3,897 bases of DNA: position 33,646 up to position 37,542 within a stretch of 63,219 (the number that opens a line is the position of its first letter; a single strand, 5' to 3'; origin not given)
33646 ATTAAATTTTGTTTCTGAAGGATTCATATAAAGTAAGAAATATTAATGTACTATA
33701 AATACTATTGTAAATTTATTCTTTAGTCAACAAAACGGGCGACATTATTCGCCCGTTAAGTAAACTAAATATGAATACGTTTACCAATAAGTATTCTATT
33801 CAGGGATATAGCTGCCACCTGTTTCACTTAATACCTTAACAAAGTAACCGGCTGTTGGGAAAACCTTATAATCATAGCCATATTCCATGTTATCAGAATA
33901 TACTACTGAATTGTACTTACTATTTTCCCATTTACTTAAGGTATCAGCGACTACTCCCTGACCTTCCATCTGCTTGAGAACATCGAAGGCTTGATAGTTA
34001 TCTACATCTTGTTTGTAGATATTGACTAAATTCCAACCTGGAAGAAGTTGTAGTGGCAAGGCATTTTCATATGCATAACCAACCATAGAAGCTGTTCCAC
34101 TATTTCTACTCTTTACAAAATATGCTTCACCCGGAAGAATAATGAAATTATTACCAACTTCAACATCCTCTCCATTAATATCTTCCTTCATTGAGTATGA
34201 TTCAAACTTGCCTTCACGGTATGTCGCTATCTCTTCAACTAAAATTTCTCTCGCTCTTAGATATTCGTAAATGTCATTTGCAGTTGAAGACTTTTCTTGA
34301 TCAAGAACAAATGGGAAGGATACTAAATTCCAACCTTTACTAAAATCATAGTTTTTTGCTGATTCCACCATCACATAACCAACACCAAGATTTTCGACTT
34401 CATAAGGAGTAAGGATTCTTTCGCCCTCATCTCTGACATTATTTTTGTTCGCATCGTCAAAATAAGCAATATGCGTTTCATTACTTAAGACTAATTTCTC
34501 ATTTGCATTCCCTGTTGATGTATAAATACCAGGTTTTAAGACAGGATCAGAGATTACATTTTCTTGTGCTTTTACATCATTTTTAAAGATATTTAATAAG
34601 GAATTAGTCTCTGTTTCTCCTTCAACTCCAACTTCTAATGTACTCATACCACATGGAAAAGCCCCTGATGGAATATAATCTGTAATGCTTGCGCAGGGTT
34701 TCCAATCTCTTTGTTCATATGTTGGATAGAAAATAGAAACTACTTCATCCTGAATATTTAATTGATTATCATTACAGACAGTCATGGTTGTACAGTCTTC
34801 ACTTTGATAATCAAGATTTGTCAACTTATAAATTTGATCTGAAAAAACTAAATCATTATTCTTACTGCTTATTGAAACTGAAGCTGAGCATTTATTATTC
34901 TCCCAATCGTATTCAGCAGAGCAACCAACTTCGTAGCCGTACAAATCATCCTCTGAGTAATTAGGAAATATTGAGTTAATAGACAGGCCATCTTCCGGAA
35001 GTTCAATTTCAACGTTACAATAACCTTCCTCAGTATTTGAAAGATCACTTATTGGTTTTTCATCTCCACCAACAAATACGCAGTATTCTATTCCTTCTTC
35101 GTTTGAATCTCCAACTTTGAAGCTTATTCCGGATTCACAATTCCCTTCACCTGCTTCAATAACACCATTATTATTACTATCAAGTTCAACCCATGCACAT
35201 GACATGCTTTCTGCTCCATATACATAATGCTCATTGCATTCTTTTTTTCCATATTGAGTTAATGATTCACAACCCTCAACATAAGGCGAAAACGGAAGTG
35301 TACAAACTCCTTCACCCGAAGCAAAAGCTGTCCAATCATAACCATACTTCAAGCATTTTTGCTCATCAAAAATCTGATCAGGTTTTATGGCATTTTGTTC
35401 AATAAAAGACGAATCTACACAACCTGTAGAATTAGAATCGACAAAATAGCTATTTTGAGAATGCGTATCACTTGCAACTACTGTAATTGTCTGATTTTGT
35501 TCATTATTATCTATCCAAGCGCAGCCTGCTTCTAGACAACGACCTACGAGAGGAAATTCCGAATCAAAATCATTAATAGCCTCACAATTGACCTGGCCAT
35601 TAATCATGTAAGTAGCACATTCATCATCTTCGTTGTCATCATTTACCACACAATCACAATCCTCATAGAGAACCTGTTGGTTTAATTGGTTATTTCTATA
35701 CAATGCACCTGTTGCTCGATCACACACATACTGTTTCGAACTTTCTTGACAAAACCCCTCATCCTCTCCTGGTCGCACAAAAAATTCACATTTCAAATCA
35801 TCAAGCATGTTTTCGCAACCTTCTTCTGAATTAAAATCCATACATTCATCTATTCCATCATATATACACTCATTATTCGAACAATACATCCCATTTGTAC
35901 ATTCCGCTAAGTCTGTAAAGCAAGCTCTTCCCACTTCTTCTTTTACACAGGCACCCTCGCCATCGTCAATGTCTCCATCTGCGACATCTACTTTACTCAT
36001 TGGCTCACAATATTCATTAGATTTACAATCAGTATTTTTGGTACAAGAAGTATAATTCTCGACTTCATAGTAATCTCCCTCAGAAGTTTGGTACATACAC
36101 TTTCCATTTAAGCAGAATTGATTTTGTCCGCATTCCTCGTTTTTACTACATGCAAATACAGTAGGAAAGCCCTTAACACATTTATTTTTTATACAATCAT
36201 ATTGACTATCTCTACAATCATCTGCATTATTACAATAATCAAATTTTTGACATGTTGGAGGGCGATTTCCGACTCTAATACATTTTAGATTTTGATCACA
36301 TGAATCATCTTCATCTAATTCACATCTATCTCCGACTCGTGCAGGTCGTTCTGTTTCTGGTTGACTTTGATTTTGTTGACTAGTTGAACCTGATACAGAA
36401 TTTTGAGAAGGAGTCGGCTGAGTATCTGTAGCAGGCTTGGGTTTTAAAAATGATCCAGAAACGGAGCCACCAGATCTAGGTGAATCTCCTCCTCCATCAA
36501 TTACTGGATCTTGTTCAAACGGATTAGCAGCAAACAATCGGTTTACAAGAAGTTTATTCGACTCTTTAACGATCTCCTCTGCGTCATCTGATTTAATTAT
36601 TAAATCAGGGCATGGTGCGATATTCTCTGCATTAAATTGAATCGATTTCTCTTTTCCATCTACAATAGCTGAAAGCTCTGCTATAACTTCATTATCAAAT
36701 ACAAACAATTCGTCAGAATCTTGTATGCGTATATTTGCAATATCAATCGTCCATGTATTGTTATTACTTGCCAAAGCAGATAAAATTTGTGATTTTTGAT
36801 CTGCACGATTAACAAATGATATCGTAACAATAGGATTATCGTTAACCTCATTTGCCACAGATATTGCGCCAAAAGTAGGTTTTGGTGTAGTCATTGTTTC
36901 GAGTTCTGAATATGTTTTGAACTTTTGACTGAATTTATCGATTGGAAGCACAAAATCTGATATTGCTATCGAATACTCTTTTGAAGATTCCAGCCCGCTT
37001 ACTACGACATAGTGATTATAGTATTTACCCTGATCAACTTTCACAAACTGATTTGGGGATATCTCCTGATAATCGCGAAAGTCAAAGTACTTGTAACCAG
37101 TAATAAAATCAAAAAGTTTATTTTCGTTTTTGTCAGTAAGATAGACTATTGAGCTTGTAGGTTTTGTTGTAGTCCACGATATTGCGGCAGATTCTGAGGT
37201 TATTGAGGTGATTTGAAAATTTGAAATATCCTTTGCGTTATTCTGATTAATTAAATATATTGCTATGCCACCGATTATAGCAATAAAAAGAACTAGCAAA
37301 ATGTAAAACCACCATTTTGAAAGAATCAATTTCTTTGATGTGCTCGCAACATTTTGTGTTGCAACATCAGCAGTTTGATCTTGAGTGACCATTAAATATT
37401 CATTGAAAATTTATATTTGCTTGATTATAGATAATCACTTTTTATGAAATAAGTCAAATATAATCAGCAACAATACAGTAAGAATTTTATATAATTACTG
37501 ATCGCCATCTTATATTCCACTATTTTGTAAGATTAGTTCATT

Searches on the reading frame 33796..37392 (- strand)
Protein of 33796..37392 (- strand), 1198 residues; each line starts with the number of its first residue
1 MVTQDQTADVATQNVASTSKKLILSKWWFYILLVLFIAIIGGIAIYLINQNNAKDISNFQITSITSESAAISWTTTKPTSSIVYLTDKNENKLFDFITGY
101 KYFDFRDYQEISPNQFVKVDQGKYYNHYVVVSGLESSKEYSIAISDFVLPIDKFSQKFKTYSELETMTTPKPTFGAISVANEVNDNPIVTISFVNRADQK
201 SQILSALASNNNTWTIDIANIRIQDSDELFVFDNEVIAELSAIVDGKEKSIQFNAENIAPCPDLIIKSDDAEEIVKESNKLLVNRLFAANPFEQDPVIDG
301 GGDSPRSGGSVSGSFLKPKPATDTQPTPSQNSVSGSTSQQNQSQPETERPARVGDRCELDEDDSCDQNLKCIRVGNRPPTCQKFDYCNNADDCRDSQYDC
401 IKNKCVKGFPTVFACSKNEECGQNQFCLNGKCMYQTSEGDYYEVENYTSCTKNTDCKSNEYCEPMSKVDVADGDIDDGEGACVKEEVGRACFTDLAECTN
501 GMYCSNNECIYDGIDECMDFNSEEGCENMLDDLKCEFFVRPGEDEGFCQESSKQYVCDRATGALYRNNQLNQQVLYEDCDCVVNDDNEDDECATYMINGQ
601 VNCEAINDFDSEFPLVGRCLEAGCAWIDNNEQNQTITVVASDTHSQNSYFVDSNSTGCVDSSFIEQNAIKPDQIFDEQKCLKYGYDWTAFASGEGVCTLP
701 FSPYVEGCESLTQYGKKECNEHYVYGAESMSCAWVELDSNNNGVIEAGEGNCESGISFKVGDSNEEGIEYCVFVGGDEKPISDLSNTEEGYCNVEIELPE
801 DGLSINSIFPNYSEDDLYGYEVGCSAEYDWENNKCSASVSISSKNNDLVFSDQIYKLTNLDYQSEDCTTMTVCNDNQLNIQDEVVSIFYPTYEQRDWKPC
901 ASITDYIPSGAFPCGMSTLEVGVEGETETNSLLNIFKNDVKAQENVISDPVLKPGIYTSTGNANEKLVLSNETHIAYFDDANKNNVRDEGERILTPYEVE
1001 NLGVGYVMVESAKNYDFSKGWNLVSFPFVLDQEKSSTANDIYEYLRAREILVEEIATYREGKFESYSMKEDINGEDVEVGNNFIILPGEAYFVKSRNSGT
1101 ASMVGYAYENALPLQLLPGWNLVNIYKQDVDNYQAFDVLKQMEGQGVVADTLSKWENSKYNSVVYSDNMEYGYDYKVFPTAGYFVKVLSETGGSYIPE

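Call 6: search_protein_families(library=pfam, proteins=[window:33796-37392:-], max_evalue=1)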
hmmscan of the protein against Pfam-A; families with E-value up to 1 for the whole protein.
window:33796-37392:- (1198 aa): 7 families
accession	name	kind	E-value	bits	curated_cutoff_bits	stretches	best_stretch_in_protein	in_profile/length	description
PF23416.1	DUF7107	-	1.2e-05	25.9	24.6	1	386-433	1-47/48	Domain of unknown function (DUF7107)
PF16656.11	Pur_ac_phosph_N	-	5.3e-05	24.1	30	1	60-145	7-79/93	Purple acid Phosphatase, N-terminal domain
PF04706.18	Dickkopf_N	-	0.016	16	25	1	449-510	1-51/51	Dickkopf N-terminal cysteine-rich region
PF24532.2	FIBL-2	-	0.052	13.8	27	1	646-659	1-14/30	Fibulin-2 domain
PF00041.27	fn3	-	0.1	13.3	25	1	56-144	3-66/84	Fibronectin type III domain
PF14093.11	DUF4271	-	0.11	12.8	29.7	1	14-57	34-78/206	Domain of unknown function (DUF4271)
PF14155.11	DUF4307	-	0.18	12.1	27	1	26-81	3-60/111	Domain of unknown function (DUF4307)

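Call 7: search_protein_families(library=ncbifam, proteins=[window:33796-37392:-], max_evalue=1)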
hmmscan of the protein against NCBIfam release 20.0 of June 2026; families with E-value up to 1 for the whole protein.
window:33796-37392:- (1198 aa): 1 family
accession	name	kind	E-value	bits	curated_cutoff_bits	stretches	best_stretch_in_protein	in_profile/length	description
NF042931.1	SAG1386_EF1546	equivalog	0.021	14.9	80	1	16-72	18-79/158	SAG1386/EF1546 family surface-associated protein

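Call 37: find_encoding_contigs(protein=window:33796-37392:-, flank=3000, max_places=4)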
Protein window:33796-37392:- (1198 aa): 8 contigs read that carry it; 4 places shown.
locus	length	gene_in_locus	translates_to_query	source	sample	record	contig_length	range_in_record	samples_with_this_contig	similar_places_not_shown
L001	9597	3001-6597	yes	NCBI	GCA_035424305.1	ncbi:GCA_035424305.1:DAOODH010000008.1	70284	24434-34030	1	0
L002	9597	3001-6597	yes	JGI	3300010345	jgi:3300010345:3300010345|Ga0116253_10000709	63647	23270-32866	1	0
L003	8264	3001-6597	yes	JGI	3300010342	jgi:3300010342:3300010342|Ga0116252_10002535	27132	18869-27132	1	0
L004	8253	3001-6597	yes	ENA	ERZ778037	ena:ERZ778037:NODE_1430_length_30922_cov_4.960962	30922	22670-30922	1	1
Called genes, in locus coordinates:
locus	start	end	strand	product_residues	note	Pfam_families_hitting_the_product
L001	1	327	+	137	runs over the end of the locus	PF00572:Ribosomal_L13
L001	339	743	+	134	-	PF00380:Ribosomal_S9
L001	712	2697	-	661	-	PF01078:Mg_chelatase, PF00158:Sigma54_activat (faint), PF07728:AAA_5 (weak), PF13335:Mg_chelatase_C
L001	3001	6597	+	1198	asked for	PF23416:DUF7107 (weak)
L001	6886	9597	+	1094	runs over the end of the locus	PF16656:Pur_ac_phosph_N (weak)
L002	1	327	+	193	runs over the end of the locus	PF00572:Ribosomal_L13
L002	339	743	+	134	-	PF00380:Ribosomal_S9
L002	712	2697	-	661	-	PF01078:Mg_chelatase, PF00158:Sigma54_activat (faint), PF07728:AAA_5 (weak), PF13335:Mg_chelatase_C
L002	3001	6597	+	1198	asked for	PF23416:DUF7107 (weak)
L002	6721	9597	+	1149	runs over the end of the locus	PF16656:Pur_ac_phosph_N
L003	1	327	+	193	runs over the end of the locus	PF00572:Ribosomal_L13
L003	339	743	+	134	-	PF00380:Ribosomal_S9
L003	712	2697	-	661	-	PF01078:Mg_chelatase, PF00158:Sigma54_activat (faint), PF07728:AAA_5 (weak), PF13335:Mg_chelatase_C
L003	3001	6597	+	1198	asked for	PF23416:DUF7107 (weak)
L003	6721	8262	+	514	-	?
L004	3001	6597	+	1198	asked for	PF23416:DUF7107 (weak)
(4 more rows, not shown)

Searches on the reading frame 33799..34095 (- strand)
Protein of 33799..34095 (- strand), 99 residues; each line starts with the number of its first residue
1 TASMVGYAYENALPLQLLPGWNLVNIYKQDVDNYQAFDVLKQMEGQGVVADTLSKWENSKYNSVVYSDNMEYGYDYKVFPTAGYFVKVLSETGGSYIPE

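Call 43: search_solved_structures(query=A3, max_evalue=10, show_alignments=3)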
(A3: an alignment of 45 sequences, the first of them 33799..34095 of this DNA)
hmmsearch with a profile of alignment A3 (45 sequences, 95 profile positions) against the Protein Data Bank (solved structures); distinct sequences matched with E-value up to 10: 7.
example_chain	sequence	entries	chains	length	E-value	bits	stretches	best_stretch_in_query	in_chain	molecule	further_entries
3qd6_A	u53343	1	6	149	0.26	14.7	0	32-83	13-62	CD40 ligand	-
1aly_A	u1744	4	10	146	0.26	14.7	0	32-83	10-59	CD40 LIGAND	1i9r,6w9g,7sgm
9i5n_C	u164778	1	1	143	0.31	14.5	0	38-83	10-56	CD40 ligand, soluble form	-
6brb_A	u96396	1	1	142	0.33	14.4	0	38-83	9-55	CD40 ligand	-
3lkj_A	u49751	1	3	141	0.34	14.4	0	38-83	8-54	CD40 ligand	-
7s00_c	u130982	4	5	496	2.5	11.6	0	56-92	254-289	DNA-directed RNA polymerase beta subunit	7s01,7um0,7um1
4fdy_A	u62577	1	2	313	2.5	11.6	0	28-68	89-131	Similar to lipoprotein, NLP/P60 family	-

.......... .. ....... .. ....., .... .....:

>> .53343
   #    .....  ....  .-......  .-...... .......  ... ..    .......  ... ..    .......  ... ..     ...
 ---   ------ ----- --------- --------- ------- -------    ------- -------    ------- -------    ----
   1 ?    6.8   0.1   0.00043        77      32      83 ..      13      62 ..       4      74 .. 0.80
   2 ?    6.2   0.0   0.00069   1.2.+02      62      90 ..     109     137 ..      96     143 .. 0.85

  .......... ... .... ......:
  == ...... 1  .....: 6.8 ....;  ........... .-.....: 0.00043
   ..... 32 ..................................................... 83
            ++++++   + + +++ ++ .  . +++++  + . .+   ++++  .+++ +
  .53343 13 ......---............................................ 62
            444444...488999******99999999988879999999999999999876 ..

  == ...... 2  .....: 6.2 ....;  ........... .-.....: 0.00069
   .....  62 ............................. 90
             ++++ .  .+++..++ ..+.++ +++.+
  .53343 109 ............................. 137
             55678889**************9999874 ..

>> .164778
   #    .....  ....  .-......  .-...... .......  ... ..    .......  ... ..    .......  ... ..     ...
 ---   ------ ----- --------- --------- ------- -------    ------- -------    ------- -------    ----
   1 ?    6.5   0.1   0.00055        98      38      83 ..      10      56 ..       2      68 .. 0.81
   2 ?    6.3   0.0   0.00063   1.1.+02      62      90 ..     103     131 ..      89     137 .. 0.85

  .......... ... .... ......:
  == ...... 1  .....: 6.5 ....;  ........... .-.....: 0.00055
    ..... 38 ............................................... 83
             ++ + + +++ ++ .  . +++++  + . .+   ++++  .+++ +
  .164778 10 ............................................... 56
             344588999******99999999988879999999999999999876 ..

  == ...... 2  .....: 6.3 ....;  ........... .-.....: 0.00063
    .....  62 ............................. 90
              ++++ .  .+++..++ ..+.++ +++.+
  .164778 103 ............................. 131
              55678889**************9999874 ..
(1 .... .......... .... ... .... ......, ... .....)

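Call 44: search_protein_families(library=pfam, alignment_id=A3, max_evalue=1)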
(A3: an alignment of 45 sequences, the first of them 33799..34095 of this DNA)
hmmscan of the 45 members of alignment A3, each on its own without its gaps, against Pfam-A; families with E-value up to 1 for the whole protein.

A. member 1, window:33799-34095:- (99 aa): 1 family
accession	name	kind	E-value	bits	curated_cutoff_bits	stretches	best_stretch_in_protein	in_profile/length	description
PF21989.2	RA_2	-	0.057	14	27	1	39-60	54-75/94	RA like domain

B. families by the number of members that match (of 45 scanned): 18 families
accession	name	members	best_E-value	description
PF04188.19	Mannosyl_trans2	1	0.0047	Mannosyltransferase (PIG-V)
PF20790.2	Reov_VP3_GTase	1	0.02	Reovirus VP3 protein, guanylyltransferase (GTase)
PF07687.19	M20_dimer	1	0.034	Peptidase dimerisation domain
PF19940.4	DUF6402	1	0.036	Family of unknown function (DUF6402)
PF08519.17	RFC1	1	0.049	Replication factor RFC1 C terminal domain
PF01381.28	HTH_3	1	0.051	Helix-turn-helix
PF21989.2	RA_2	1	0.057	RA like domain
PF02762.20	Cbl_N3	1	0.064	CBL proto-oncogene N-terminus, SH2-like domain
PF05431.16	Toxin_10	1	0.086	Insecticidal Crystal Toxin, P42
PF22627.1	AglB_core-like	1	0.1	AglB core domain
PF15861.10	partial_CstF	1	0.11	Partial cleavage stimulation factor domain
PF17660.6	BTRD1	1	0.12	Polyglycine hydrolase-like, structural repeat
PF00578.27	AhpC-TSA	1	0.13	AhpC/TSA family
PF20010.5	Collagen_trimer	1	0.14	Collagen trimerization domain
PF25638.1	DUF5983_N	1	0.15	Family of unknown function (DUF5983) N-terminal domain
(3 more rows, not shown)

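Call 47: find_homologous_proteins(query=A3, max_evalue=0.001)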
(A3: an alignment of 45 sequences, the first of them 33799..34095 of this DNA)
Query A3 (45 sequences) (99 aa, profile of the alignment): 2 proteins with E <= 0.001 among 199 candidates.
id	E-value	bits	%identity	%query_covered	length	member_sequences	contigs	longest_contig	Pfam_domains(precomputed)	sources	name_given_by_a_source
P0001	3.5e-33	131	86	100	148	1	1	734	-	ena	-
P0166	4.3e-18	83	25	82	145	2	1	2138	-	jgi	-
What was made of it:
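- Tried and rejected: find_homologous_proteins with the 45-row single-unit alignment returned only 2 hits because of the word-index limit, so one search was largely wasted (call 47).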

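Call 48: predict_structure(alignment_id=A3)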
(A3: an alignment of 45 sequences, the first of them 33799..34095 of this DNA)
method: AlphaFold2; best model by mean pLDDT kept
length: 99 residues; sequences in the alignment: 45
mean_pLDDT: 94.2   pTM: 0.83
mean pLDDT of the five models: 94.2, 93.9, 92.8, 90.5, 88.8
residues with pLDDT >= 90: 88; 70-90: 7; 50-70: 4; < 50: 0
segments of 3 or more residues with pLDDT < 50: none
pLDDT, mean of each block of 10 residues (from residue 1): 72 95 95 97 97 98 97 98 97 96
secondary structure, 60 per line:
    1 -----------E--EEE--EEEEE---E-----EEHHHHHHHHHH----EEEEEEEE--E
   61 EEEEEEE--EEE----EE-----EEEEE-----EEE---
elements in order: E15-17 E20-24 H36-45 E50-57 E60-67 E70-72 E84-88 E94-96

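Call 51: fold_search(model_id=the predicted structure, library=pdb)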
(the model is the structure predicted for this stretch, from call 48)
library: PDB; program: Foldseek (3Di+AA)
matches with E <= 10: 476; with E <= 0.001: 0
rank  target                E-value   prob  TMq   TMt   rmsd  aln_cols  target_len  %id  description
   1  7vrr_B                2.4e-01  0.30  0.31  0.32   7.3       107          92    9  Crystal structure of Arabidopsis thaliana HDT1 (released 2022-09-21)
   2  7vrr_D                2.5e-01  0.33  0.31  0.33   8.2       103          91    5  Crystal structure of Arabidopsis thaliana HDT1 (released 2022-09-21)
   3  7vmf_A                2.7e-01  0.30  0.32  0.32   6.1       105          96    8  Crystal structure of Arabidopsis thaliana HDT2 (released 2022-09-21)
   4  7vmf_B                2.8e-01  0.30  0.32  0.32   6.2       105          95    8  Crystal structure of Arabidopsis thaliana HDT2 (released 2022-09-21)
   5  4bi3_A                3.7e-01  0.28  0.24  0.18   7.0        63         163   10  Structure and function of amidase toxin - antitoxin combinations associated with the type VI secretion system of Serra (released 2013-06-19)
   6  7vmh_B                3.9e-01  0.35  0.38  0.39   7.6       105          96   15  Crystal structure of Arabidopsis thaliana HDT4 (released 2022-09-21)
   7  7vmh_E                5.7e-01  0.33  0.38  0.38   6.8       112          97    9  Crystal structure of Arabidopsis thaliana HDT4 (released 2022-09-21)
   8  7vrr_C                6.0e-01  0.21  0.31  0.34   6.3       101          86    6  Crystal structure of Arabidopsis thaliana HDT1 (released 2022-09-21)
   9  6pgv_A                6.0e-01  0.21  0.31  0.23   7.6        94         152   11  Human Josephin-2 in complex with ubiquitin (released 2019-10-23)
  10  9h3g_AW               6.4e-01  0.10  0.22  0.21  13.7       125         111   11  Structure of the Arabidopsis thaliana 80S ribosome in complex with P- and E-site tRNAs and mRNA (released 2026-02-04)
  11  7wim_Q                6.7e-01  0.23  0.34  0.36  10.6       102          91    5  Crystal structure of Arabidopsis thaliana FKBP43 N-terminal domain (released 2022-09-21)
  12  7vrr_A                7.1e-01  0.20  0.34  0.35  10.3       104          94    7  Crystal structure of Arabidopsis thaliana HDT1 (released 2022-09-21)
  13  7vrr_E                7.1e-01  0.08  0.21  0.22  13.5        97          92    4  Crystal structure of Arabidopsis thaliana HDT1 (released 2022-09-21)
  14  4bi4_A                7.5e-01  0.18  0.24  0.18   7.0        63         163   10  Structure and function of amidase toxin - antitoxin combinations associated with the type VI secretion system of Serra (released 2013-06-19)
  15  7wim_L                7.5e-01  0.16  0.30  0.31   8.3       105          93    8  Crystal structure of Arabidopsis thaliana FKBP43 N-terminal domain (released 2022-09-21)
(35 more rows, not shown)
